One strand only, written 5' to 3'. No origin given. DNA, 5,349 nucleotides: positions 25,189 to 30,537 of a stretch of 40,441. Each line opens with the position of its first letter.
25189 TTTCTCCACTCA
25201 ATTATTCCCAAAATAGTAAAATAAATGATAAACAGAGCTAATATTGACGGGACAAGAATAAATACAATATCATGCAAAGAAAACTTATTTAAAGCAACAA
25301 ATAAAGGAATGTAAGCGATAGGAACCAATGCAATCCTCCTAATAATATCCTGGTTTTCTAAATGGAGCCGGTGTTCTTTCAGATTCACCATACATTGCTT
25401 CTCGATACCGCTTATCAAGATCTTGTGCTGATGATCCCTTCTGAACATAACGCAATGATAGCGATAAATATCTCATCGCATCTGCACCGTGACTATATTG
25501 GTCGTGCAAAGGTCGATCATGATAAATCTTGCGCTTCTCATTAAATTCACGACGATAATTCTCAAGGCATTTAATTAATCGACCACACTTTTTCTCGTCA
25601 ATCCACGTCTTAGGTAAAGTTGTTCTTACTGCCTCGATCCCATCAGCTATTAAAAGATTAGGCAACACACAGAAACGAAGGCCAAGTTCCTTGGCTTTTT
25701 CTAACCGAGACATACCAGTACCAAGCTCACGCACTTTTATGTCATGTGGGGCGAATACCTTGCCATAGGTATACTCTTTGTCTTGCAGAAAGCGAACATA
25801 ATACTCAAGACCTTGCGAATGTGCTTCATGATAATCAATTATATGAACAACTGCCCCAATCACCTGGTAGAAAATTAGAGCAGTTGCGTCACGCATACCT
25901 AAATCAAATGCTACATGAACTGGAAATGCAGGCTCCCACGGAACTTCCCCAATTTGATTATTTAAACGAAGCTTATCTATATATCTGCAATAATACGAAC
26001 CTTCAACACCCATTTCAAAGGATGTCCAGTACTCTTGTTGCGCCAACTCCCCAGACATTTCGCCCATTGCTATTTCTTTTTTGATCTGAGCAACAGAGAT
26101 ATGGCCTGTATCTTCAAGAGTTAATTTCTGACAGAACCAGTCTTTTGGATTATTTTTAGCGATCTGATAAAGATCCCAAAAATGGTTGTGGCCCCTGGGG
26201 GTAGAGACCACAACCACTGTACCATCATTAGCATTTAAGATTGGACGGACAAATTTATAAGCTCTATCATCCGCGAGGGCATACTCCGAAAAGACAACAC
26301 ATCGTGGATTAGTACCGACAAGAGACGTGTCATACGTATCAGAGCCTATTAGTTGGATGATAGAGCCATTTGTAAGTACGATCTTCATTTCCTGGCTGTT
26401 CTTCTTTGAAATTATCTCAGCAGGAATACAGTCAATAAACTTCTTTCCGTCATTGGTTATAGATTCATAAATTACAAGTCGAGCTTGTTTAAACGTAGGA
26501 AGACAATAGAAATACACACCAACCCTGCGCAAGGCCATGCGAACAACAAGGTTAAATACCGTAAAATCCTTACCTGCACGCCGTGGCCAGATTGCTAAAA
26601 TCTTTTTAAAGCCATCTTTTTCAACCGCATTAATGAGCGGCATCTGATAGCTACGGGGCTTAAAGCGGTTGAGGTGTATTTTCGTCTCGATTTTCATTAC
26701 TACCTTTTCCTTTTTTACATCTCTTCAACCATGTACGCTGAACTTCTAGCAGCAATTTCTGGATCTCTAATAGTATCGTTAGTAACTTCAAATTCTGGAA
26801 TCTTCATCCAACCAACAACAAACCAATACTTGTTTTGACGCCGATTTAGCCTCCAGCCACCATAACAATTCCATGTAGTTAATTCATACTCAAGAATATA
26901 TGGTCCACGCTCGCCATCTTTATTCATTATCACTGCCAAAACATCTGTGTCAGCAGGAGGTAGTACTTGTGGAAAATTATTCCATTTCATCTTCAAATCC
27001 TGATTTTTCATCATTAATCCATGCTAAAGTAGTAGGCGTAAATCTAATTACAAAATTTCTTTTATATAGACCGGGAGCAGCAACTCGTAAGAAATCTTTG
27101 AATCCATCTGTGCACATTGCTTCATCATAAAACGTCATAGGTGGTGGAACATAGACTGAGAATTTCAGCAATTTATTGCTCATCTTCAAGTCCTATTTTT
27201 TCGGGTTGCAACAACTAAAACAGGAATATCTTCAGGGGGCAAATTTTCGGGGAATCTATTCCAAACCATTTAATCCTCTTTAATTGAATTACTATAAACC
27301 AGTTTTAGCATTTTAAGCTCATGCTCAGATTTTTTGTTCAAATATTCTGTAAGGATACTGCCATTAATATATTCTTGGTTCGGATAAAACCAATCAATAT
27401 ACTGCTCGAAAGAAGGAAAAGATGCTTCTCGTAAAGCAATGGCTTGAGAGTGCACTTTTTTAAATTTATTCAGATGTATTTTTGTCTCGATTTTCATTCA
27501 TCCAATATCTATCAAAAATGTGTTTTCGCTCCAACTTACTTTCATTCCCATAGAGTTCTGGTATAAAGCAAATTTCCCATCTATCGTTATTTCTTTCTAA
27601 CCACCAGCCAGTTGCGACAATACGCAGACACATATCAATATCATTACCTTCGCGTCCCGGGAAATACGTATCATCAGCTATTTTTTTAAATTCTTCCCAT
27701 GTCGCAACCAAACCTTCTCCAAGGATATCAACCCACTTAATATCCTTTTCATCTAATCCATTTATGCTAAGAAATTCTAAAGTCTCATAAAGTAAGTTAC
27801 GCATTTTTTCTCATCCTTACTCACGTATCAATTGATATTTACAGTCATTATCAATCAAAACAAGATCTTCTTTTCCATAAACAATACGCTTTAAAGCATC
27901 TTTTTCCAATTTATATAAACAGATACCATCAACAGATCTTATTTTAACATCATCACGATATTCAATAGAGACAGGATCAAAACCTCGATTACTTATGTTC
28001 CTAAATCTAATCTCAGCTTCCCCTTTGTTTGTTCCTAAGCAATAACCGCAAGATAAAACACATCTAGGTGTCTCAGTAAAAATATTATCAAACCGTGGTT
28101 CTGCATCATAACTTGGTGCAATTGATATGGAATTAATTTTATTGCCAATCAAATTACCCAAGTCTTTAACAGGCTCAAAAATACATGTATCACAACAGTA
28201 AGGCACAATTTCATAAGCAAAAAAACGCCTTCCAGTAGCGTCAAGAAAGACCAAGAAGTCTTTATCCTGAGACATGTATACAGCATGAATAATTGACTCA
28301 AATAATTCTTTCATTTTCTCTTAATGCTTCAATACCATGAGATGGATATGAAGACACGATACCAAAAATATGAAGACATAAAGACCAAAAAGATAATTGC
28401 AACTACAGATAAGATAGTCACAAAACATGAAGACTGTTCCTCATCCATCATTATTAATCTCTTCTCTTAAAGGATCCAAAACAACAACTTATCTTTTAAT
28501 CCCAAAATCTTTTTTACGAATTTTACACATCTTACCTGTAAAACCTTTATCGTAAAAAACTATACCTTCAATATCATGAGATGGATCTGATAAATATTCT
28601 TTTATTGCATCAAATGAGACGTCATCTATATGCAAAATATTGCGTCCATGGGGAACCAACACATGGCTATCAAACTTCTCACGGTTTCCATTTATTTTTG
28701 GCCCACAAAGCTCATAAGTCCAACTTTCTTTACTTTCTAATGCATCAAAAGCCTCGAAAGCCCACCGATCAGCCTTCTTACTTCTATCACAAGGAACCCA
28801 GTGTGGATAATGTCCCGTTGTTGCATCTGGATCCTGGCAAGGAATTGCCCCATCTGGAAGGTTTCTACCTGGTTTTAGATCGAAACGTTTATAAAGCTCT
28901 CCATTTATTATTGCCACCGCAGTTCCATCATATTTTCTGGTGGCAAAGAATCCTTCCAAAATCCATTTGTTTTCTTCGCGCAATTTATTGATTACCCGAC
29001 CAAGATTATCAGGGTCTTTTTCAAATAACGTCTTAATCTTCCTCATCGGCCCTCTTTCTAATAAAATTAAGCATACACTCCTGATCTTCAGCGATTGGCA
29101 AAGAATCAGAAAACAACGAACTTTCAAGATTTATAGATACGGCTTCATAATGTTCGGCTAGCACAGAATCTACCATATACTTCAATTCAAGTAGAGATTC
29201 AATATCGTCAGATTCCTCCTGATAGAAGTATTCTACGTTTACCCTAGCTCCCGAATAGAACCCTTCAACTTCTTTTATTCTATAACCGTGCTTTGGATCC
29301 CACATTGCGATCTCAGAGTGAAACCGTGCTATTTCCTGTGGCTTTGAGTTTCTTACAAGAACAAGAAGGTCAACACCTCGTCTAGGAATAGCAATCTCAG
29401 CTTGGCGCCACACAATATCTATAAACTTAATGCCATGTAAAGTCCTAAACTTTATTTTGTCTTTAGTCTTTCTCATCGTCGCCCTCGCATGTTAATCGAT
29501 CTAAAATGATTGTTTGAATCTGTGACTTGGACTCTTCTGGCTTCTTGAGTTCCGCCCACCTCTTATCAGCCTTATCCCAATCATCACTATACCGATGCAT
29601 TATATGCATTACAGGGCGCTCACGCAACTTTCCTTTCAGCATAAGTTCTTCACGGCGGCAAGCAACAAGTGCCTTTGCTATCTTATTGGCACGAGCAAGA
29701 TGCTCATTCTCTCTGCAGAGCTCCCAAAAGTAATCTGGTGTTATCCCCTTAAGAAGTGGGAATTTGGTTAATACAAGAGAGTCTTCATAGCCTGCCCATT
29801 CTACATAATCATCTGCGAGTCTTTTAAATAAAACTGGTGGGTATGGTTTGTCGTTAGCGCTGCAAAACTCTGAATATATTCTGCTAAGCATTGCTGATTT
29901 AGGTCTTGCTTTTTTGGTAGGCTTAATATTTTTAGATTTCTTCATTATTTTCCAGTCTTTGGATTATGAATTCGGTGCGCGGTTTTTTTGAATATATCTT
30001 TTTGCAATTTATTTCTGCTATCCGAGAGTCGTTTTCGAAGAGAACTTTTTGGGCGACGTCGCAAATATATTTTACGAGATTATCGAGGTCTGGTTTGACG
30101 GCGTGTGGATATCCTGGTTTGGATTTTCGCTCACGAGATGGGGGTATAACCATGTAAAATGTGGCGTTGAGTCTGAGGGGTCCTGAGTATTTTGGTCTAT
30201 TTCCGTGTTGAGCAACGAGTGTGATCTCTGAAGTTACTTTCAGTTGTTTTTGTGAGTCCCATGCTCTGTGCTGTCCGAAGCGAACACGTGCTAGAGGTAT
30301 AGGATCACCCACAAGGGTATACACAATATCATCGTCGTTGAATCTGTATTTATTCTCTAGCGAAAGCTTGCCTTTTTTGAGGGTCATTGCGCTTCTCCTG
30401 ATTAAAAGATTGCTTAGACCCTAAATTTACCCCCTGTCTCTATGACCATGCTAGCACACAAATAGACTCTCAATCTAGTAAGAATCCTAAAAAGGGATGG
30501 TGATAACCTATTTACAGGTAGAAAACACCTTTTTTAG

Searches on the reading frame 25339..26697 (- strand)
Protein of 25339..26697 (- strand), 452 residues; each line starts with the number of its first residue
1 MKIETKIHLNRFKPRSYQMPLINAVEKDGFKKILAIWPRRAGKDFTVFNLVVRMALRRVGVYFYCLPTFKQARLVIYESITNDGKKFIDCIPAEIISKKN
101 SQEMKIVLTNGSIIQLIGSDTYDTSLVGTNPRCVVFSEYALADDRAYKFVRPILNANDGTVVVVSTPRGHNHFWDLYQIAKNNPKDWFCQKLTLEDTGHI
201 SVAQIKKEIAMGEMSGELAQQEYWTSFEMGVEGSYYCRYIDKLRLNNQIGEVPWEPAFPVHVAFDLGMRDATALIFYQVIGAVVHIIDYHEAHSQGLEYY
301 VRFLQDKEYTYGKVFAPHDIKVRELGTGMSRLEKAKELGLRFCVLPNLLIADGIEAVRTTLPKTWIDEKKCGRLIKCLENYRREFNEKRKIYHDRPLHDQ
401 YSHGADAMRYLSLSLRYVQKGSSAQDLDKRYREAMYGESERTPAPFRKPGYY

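Call 36: search_protein_families(library=phrogs, proteins=[window:25339-26697:-], max_evalue=0.00001)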
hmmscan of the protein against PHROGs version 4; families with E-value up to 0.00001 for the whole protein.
window:25339-26697:- (452 aa): 5 families
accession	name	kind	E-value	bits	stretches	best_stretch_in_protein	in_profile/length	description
phrog_2472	-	unknown function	2.1e-42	146.6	1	225-414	109-307/324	-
phrog_2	-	head and packaging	1.3e-26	94.6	1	10-422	262-600/807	terminase large subunit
phrog_7579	-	head and packaging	1.2e-08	35.5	1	38-188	25-169/239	terminase large subunit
phrog_10250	-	head and packaging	8e-06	26.7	0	213-412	4-212/228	terminase large subunit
phrog_6672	-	head and packaging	8.7e-06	26.4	0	350-418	68-132/145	terminase large subunit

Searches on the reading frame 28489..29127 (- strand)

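Call 36: search_protein_families(library=phrogs, proteins=[window:28489-29127:-], max_evalue=0.00001)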
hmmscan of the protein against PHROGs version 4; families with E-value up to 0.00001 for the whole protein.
window:28489-29127:- (212 aa): 1 family
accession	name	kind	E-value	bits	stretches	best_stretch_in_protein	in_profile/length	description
phrog_14301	-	DNA, RNA and nucleotide metabolism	4.5e-58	197.1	1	28-212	1-186/186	RNA ligase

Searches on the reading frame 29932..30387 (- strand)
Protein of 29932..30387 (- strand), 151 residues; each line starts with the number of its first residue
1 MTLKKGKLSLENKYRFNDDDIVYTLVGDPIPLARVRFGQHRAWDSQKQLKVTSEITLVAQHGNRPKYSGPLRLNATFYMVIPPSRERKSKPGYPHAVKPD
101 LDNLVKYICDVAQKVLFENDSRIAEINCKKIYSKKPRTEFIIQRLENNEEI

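Call 36: search_protein_families(library=phrogs, proteins=[window:29932-30387:-], max_evalue=0.00001)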
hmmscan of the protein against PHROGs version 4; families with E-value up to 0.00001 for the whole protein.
window:29932-30387:- (151 aa): 3 families
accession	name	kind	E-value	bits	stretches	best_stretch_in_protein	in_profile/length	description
phrog_140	-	DNA, RNA and nucleotide metabolism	1.1e-27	98.1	1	20-149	38-172/219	RusA-like Holliday junction resolvase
phrog_24390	-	unknown function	4.7e-13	50.3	1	98-148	11-61/62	-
phrog_34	-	DNA, RNA and nucleotide metabolism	3.1e-07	31.3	1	50-149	109-198/259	RusA-like Holliday junction resolvase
